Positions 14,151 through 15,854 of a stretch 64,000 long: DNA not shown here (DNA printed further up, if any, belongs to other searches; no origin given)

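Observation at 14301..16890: Terminal thioester reductase domain immediately followed by a class-III aminotransferase: predicted aldehyde release and transamination to an amine terminus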

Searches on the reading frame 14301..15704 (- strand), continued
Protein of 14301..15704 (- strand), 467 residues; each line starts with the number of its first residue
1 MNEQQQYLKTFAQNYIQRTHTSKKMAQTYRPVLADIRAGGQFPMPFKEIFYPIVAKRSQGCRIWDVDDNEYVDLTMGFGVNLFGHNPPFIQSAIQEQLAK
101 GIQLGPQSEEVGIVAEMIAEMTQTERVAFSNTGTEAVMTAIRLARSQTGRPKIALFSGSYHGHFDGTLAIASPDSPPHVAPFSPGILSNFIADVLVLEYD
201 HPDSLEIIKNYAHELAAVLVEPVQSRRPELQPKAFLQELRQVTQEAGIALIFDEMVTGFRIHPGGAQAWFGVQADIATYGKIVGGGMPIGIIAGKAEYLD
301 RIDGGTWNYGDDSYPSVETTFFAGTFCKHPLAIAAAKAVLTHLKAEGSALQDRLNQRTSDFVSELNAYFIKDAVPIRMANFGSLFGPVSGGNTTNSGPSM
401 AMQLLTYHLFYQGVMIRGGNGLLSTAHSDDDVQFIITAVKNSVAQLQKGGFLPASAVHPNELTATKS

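Call 41: search_protein_families(library=pfam, proteins=[L059:4374-9881:+, L059:11449-12204:+, L059:12804-13589:+, L059:117-1142:+, L022:104-4021:-, L022:4900-5754:+, L022:9893-11071:+, L022:11099-12322:+, L059:13630-14586:-], max_evalue=0.000001)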
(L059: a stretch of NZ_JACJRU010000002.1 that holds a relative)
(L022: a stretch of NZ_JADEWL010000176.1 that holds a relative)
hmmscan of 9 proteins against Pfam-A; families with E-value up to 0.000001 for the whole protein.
L059:4374-9881:+ (1835 aa): 9 families
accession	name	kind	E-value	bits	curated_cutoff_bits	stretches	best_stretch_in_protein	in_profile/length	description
PF00109.32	ketoacyl-synt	-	1.1e-73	248.4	20.8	1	12-261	3-252/252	Beta-ketoacyl synthase, N-terminal domain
PF00698.26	Acyl_transf_1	-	4.8e-58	197.6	32.7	1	541-840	2-300/319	Acyl transferase domain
PF00202.27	Aminotran_3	-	2.2e-54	185.2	30.5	1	1136-1497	11-373/403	Aminotransferase class-III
PF02801.28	Ketoacyl-synt_C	-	4e-43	146.6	20.8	1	269-387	1-118/119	Beta-ketoacyl synthase, C-terminal domain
PF00975.26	Thioesterase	-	7.9e-31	108.5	26.4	1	1566-1822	1-223/226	Thioesterase domain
PF22621.2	CurL-like_PKS_C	-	4.5e-26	91.1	27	1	457-519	2-64/64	CurL-like, PKS C-terminal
PF16197.11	KAsynt_C_assoc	-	5.5e-20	72.3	33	1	390-507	1-110/111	Ketoacyl-synthetase C-terminal extension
PF22336.2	RhiE-like_linker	-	1.1e-14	54.5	27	1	460-520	2-61/67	RhiE-like, KS-MAT linker domain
PF00550.31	PP-binding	-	3.6e-13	50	20.8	1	926-991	3-67/67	Phosphopantetheine attachment site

L059:11449-12204:+ (251 aa): 5 families
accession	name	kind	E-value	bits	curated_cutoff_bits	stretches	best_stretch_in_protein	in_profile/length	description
PF13649.12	Methyltransf_25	-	3.8e-19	69.6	27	1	47-136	1-95/97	Methyltransferase domain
PF08241.18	Methyltransf_11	-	8.8e-14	52.4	21.2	1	48-142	1-95/95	Methyltransferase domain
PF13489.12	Methyltransf_23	-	2.7e-10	40.7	27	1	32-144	12-118/164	Methyltransferase domain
PF08242.18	Methyltransf_12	-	3.6e-10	40.9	30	1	48-139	1-97/98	Methyltransferase domain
PF13847.12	Methyltransf_31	-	1.6e-09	38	27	1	45-142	5-109/145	Methyltransferase domain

L059:12804-13589:+ (261 aa): 0 families

L059:117-1142:+ (341 aa): 1 family
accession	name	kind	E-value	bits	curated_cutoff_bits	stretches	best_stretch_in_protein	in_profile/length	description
PF02668.22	TauD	-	1.4e-46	160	27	1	42-330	13-267/267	Taurine catabolism dioxygenase TauD, TfdA family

L022:104-4021:- (1305 aa): 1 family
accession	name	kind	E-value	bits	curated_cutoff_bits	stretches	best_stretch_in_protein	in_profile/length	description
PF04151.21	PPC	-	1.2e-20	74.6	25.9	2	1004-1087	1-69/70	Bacterial pre-peptidase C-terminal domain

L022:4900-5754:+ (284 aa): 6 families
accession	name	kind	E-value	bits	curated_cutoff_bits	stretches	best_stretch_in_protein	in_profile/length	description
PF13649.12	Methyltransf_25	-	1.6e-19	70.8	27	1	48-138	2-97/97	Methyltransferase domain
PF08241.18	Methyltransf_11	-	1.9e-15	57.7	21.2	1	48-142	1-95/95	Methyltransferase domain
PF13489.12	Methyltransf_23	-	3.6e-13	50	27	1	31-158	10-136/164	Methyltransferase domain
PF13847.12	Methyltransf_31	-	5.4e-13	49.3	27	1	43-153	3-122/145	Methyltransferase domain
PF08242.18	Methyltransf_12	-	2.1e-11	44.8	30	1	48-140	1-98/98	Methyltransferase domain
PF01728.25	FtsJ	-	3.5e-07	30.8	24.1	1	43-152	21-147/181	FtsJ-like methyltransferase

L022:9893-11071:+ (392 aa): 4 families
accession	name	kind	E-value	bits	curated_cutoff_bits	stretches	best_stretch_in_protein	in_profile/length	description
PF07690.21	MFS_1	-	5e-47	160.9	33.4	2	17-234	2-221/347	Major Facilitator Superfamily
PF00083.30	Sugar_tr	-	8.5e-14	51.7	22.3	1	50-195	49-196/452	Sugar (and other) transporter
PF13347.12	MFS_2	-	2.5e-09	36.7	27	1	20-330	6-343/427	MFS/sugar transport protein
PF12832.13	MFS_1_like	-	6.4e-09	35.8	25.2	1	42-372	29-373/373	MFS_1 like family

L022:11099-12322:+ (407 aa): 1 family
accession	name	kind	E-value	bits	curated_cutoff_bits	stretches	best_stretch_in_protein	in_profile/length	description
PF00264.25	Tyrosinase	-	6.3e-41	141.5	22.6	1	102-339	3-213/214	Common central domain of tyrosinase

L059:13630-14586:- (318 aa): 1 family
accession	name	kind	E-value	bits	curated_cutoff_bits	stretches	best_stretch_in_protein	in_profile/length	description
PF00291.31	PALP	-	1.3e-16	61.3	35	1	16-294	15-295/295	Pyridoxal-phosphate dependent enzyme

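Call 45: search_solved_structures(query=window:14301-15704:-, max_evalue=1e-20)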
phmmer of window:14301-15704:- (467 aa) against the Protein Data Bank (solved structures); distinct sequences matched with E-value up to 1e-20: 55.
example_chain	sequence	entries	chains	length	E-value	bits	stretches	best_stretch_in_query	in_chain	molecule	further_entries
6kfm_A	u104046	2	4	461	1.2e-154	518.6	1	3-454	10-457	Mycosubtilin synthase subunit A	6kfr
6kfu_A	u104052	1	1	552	2.2e-154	517.7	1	3-454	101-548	Mycosubtilin synthase subunit A,Mycosubtilin synthase subunit A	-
5i92_A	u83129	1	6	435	4.3e-55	190.5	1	45-445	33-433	Glutamate-1-semialdehyde 2,1-aminomutase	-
4e77_A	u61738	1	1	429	1.7e-53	185.2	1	51-445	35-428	Glutamate-1-semialdehyde 2,1-aminomutase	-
3l44_A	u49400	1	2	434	1.8e-53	185.1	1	45-347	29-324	Glutamate-1-semialdehyde 2,1-aminomutase 1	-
3bs8_A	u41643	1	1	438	3e-53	184.4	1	42-446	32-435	Glutamate-1-semialdehyde 2,1-aminomutase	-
6w80_A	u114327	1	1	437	3.9e-53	184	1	46-438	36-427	Glutamate-1-semialdehyde 2,1-aminomutase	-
2cfb_A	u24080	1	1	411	1e-52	182.6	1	46-446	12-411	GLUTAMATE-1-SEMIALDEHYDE 2,1-AMINOMUTASE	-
3k28_A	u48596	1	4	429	3.2e-52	181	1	45-446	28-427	Glutamate-1-semialdehyde 2,1-aminomutase 2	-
2epj_A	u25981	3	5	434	1.8e-51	178.5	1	49-346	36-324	Glutamate-1-semialdehyde 2,1-aminomutase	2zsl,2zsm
5hdm_A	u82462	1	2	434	1.8e-51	178.5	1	45-441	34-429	Glutamate-1-semialdehyde 2,1-aminomutase 1, chloroplastic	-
2e7u_A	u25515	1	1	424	2.4e-51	178.1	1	52-384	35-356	Glutamate-1-semialdehyde 2,1-aminomutase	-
3fqa_A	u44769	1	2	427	3.1e-50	174.4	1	45-441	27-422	Glutamate-1-semialdehyde 2,1-aminomutase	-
2gsa_A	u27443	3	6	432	5.6e-50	173.6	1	45-441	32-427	GLUTAMATE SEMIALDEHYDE AMINOTRANSFERASE | PROTEIN (GLUTAMATE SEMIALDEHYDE AMINOTRANSFERASE)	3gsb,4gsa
3fq8_A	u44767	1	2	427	6.2e-50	173.5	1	45-441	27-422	Glutamate-1-semialdehyde 2,1-aminomutase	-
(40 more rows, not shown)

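Call 51: find_homologous_proteins(query=L014:5473-9837:+, max_evalue=1e-50)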
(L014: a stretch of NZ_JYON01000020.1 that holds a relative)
Query L014:5473-9837:+ (1454 aa): 3701 proteins with E <= 1e-50 among 8000 candidates; the best 120 are listed.
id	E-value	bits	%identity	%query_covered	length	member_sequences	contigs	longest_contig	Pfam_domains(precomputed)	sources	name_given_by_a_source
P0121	0.0e+0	3301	100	100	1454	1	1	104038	PF00668.26,PF16363.12,PF00550.32,PF01073.26,PF00501.35,PF13193.13,PF07993.19,PF01370.28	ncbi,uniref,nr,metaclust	ncbi:non-ribosomal peptide synthetase family protein [Aliterella atlantica]|uniref:Amino acid adenyl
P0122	0.0e+0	2652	81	100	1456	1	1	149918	PF00668.26,PF16363.12,PF02719.22,PF00550.32,PF01073.26,PF00501.35,PF13193.13,PF07993.19,PF01370.28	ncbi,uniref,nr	ncbi:amino acid adenylation domain-containing protein [Tolypothrix sp. FACHB-123]|uniref:non-ribosom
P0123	0.0e+0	2651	81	100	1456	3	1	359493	PF00668.26,PF02719.22,PF00550.32,PF01073.26,PF00501.35,PF13193.13,PF07993.19,PF01370.28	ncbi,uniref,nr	ncbi:amino acid adenylation domain-containing protein [Calothrix sp. FACHB-1219]|uniref:non-ribosoma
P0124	0.0e+0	2625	80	100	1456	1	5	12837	PF00668.26,PF16363.12,PF02719.22,PF00550.32,PF01073.26,PF00501.35,PF13193.13,PF07993.19,PF01370.28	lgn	-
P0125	0.0e+0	2590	80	100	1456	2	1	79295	PF00668.26,PF16363.12,PF02719.22,PF00550.32,PF01073.26,PF00501.35,PF13193.13,PF07993.19,PF01370.28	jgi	jgi:amino acid adenylation domain-containing protein/thioester reductase-like protein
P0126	0.0e+0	2588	80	100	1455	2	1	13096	PF00668.26,PF16363.12,PF02719.22,PF00550.32,PF01073.26,PF00501.35,PF13193.13,PF07993.19,PF01370.28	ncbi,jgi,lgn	jgi:amino acid adenylation domain-containing protein/thioester reductase-like protein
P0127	0.0e+0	2311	57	72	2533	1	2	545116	PF00668.26,PF02719.22,PF00550.32,PF01073.26,PF00501.35,PF13193.13,PF07993.19,PF01370.28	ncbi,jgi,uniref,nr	ncbi:non-ribosomal peptide synthetase [Trichormus variabilis]|uniref:Carrier domain-containing prote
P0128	0.0e+0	2277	56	72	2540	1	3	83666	PF00668.26,PF02719.22,PF00550.32,PF01073.26,PF00501.35,PF13193.13,PF07993.19,PF01370.28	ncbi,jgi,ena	jgi:amino acid adenylation domain-containing protein/thioester reductase-like protein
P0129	0.0e+0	2214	69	100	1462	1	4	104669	PF00668.26,PF16363.12,PF02719.22,PF00550.32,PF01073.26,PF00501.35,PF13193.13,PF07993.19,PF01370.28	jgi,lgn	jgi:amino acid adenylation domain-containing protein/thioester reductase-like protein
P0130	0.0e+0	2213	69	100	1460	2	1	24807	PF00668.26,PF16363.12,PF02719.22,PF00550.32,PF01073.26,PF00501.35,PF13193.13,PF07993.19,PF01370.28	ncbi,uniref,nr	ncbi:non-ribosomal peptide synthetase [Nostoc sp. FACHB-145]|uniref:non-ribosomal peptide synthetase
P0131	0.0e+0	2183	69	100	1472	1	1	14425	PF00668.26,PF16363.12,PF02719.22,PF00550.32,PF01073.26,PF00501.35,PF13193.13,PF07993.19,PF01370.28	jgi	jgi:amino acid adenylation domain-containing protein/thioester reductase-like protein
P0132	0.0e+0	1990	61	100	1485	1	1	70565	PF00668.26,PF02719.22,PF00550.32,PF01073.26,PF00501.35,PF13193.13,PF07993.19,PF01370.28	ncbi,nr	ncbi:thioester reductase domain-containing protein [Pleurocapsales cyanobacterium LEGE 06147]|nr:thi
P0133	0.0e+0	1943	60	100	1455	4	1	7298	PF00668.26,PF16363.12,PF02719.22,PF00550.32,PF01073.26,PF00501.35,PF13193.13,PF07993.19,PF01370.28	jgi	jgi:amino acid adenylation domain-containing protein/thioester reductase-like protein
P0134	0.0e+0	1919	59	100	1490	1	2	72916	PF00668.26,PF16363.12,PF02719.22,PF00550.32,PF01073.26,PF00501.35,PF13193.13,PF07993.19,PF01370.28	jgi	jgi:amino acid adenylation domain-containing protein/thioester reductase-like protein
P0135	0.0e+0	1914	61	100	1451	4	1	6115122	PF00668.26,PF02719.22,PF00550.32,PF01073.26,PF00501.35,PF13193.13,PF07993.19,PF01370.28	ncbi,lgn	ncbi:MAG: amino acid adenylation domain-containing protein [Nodularia sp. CChRGM 3473]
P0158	0.0e+0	1831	58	100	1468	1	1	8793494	PF00668.26,PF02719.22,PF00550.32,PF01073.26,PF00501.35,PF13193.13,PF07993.19,PF01370.28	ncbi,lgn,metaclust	metaclust:status=active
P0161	0.0e+0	1825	57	100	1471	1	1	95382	PF00668.26,PF00550.32,PF01073.26,PF00501.35,PF13193.13,PF07993.19,PF01370.28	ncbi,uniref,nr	ncbi:non-ribosomal peptide synthetase [Kamptonema sp. UHCC 0994]|uniref:non-ribosomal peptide synthe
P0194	0.0e+0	1766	57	100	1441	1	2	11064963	PF00668.26,PF02719.22,PF00550.32,PF01073.26,PF00501.35,PF13193.13,PF07993.19,PF01370.28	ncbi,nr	ncbi:amino acid adenylation domain-containing protein [Calothrix sp. NIES-4071]|nr:amino acid adenyl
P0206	0.0e+0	1731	57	100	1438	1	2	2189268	PF00668.26,PF02719.22,PF00550.32,PF00501.35,PF13193.13,PF07993.19,PF01370.28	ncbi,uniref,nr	ncbi:non-ribosomal peptide synthetase [Dulcicalothrix desertica PCC 7102]|uniref:Non-ribosomal pepti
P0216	0.0e+0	1715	54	100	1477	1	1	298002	PF00668.26,PF02719.22,PF00550.32,PF01073.26,PF00501.35,PF13193.13,PF07993.19,PF01370.28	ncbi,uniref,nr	ncbi:non-ribosomal peptide synthetase [Coleofasciculus sp. FACHB-1120]|uniref:non-ribosomal peptide 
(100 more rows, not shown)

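Call 52: find_encoding_contigs(protein=P0158, flank=10000, max_places=2)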
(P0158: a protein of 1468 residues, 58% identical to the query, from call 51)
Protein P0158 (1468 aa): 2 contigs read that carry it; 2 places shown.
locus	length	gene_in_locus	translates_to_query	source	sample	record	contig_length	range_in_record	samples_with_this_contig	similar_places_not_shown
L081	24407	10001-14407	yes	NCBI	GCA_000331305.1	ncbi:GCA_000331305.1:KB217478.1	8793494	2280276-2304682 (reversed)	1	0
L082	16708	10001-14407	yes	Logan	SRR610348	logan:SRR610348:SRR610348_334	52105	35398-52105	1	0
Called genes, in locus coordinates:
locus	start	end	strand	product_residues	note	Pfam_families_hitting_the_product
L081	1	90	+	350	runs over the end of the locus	PF02668:TauD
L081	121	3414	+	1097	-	PF00668:Condensation, PF00501:AMP-binding, PF13193:AMP-binding_C, PF00550:PP-binding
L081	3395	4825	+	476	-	PF00668:Condensation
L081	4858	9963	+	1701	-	PF00668:Condensation, PF00501:AMP-binding, PF13193:AMP-binding_C, PF00550:PP-binding, PF00668:Condensation, PF02668:TauD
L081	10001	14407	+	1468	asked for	PF00668:Condensation, PF00501:AMP-binding, PF13193:AMP-binding_C, PF00550:PP-binding, PF01073:3Beta_HSD, PF01370:Epimerase, PF02719:Polysacc_synt_2 (weak), PF07993:NAD_binding_4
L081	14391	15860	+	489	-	PF00202:Aminotran_3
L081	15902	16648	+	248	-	PF13489:Methyltransf_23, PF13649:Methyltransf_25, PF13847:Methyltransf_31 (weak), PF08241:Methyltransf_11, PF08242:Methyltransf_12 (weak)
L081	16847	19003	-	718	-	PF01804:Penicil_amidase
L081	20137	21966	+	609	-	PF00664:ABC_membrane, PF00005:ABC_tran, PF02463:SMC_N (faint)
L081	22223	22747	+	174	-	PF01475:FUR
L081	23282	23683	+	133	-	-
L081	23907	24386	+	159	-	PF00107:ADH_zinc_N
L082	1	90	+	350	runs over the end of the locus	PF02668:TauD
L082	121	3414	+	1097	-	PF00668:Condensation, PF00501:AMP-binding, PF13193:AMP-binding_C, PF00550:PP-binding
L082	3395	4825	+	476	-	PF00668:Condensation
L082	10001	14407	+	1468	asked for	PF00668:Condensation, PF00501:AMP-binding, PF13193:AMP-binding_C, PF00550:PP-binding, PF01073:3Beta_HSD, PF01370:Epimerase, PF02719:Polysacc_synt_2 (weak), PF07993:NAD_binding_4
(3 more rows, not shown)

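Call 55: search_dna_similar(query=window:14301-15704:-, collection=plasmids, mode=protein, max_evalue=1e-40, max_rows=40)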
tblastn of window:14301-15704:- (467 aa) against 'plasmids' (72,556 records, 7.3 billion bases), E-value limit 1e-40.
Records with a match: 311; places in all: 320; records where one place covers at least 80% of the query: 271.
Best place of each record, by identity: <60% 311.
By first word of the organism name: Ralstonia 104; Piscirickettsia 30; Agrobacterium 17; Rhizobium 15; Roseomonas 10; Escherichia 9; Sphingobium 8; Priestia 7; Bacillus 5; Streptomyces 5; and 72 more.
By predicted mobility (MOB-suite, as given by PLSDB): non-mobilizable 142; mobilizable 142; conjugative 27.
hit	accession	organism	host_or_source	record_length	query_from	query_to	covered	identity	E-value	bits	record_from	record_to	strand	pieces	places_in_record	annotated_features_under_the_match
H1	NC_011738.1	Gloeothece citriformis PCC 7424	-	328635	2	452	97%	58.6%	0e+0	575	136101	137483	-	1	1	aspartate aminotransferase family protein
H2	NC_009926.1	Acaryochloris marina MBIC11017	-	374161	1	455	97%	57.8%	5e-176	554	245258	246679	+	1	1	aspartate aminotransferase family protein | hypothetical protein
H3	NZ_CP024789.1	Nostoc flagelliforme CCNUN1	cell culture,desert soil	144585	2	460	98%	56.4%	2e-166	526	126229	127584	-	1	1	non-ribosomal peptide synthetase/type I polyketide synthase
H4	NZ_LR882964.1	Planktothrix agardhii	-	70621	3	454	97%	55.5%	1e-154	493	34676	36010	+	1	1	non-ribosomal peptide synthetase/type I polyketide synthase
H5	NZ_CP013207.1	Paenibacillus sp. IHB B 3084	single,lake sediment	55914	4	453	96%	55.7%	8e-157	499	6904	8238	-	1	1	aminotransferase class III-fold pyridoxal phosphate-dependent enzyme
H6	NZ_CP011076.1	Brevibacillus laterosporus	Oryza sativa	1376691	3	460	98%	53.9%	9e-159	504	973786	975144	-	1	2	none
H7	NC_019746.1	Gloeocapsa sp. PCC 7428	-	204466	4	452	96%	54.3%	4e-163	517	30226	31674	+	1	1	aspartate aminotransferase family protein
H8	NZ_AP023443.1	Nostoc sp. MS1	-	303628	2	455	97%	53.6%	2e-152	486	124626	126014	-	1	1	non-ribosomal peptide synthetase/type I polyketide synthase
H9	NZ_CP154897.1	Bacillus amyloliquefaciens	-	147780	3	461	98%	52.8%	7e-152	485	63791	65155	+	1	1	non-ribosomal peptide synthetase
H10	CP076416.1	Ralstonia solanacearum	tobacco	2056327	3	459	98%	52.8%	3e-152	486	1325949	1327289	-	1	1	aminotransferase class III-fold pyridoxal phosphate-dependent enzyme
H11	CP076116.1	Ralstonia solanacearum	cell culture,wilting pepper (C. annuum) ...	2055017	3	459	98%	52.8%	4e-152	486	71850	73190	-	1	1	none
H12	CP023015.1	Ralstonia solanacearum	Solanum tuberosum,single cell,Potato ...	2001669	3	459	98%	52.8%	4e-152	485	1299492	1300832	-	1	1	none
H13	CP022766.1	Ralstonia solanacearum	Solanum tuberosum,single cell,Potato ...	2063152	3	459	98%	52.8%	5e-152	485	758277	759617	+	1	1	none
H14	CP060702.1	Ralstonia solanacearum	tomato,cell culture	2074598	3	459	98%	52.8%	5e-152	485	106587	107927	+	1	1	none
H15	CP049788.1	Ralstonia solanacearum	whole organism,isolated from the ...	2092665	3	459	98%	52.8%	6e-152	485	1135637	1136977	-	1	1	amino acid adenylation domain-containing protein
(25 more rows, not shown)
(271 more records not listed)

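Call 56: get_annotated_region(hit=H1, flank=12000)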
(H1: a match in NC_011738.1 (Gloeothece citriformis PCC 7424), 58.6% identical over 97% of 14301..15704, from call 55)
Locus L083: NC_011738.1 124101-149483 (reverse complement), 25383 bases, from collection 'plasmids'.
description: Gloeothece citriformis PCC 7424 plasmid pP742401, complete sequence
organism: Gloeothece citriformis PCC 7424 (NCBI taxid 65393)
taxonomy: Bacteria; Cyanobacteriota; Cyanophyceae; Chroococcales; Aphanothecaceae; Gloeothece; Gloeothece citriformis; Gloeothece citriformis PCC 7424
host: -; source: -; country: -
typing (MOB-suite, as given by PLSDB): non-mobilizable; replicon rep_cluster_1573; mating-pair formation MPF_T
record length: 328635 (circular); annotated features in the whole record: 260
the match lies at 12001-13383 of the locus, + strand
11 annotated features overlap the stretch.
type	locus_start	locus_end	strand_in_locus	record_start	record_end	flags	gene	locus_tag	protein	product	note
CDS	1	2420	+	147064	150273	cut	-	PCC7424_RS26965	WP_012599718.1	non-ribosomal peptide synthetase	-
CDS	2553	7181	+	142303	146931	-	-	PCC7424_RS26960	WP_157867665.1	non-ribosomal peptide synthetase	-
CDS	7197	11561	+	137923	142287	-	-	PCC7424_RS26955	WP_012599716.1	non-ribosomal peptide synthetase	-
CDS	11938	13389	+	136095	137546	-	-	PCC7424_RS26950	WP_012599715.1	aspartate aminotransferase family protein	-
CDS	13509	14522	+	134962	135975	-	-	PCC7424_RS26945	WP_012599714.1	iron ABC transporter permease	GO:0006826 - iron ion transport [Evidence IEA]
CDS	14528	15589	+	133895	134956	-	-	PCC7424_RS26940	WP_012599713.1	iron ABC transporter permease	GO:0006826 - iron ion transport [Evidence IEA]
CDS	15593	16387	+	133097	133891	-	-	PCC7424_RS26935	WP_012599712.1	ABC transporter ATP-binding protein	-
CDS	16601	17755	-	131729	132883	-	-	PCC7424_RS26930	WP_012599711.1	AAA-like domain-containing protein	-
CDS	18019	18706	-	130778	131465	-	-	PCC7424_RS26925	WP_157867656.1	IS1 family transposase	-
CDS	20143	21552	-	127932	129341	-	-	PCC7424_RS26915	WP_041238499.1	AAA-like domain-containing protein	-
CDS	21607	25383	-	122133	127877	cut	-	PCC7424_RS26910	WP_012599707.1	AAA family ATPase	-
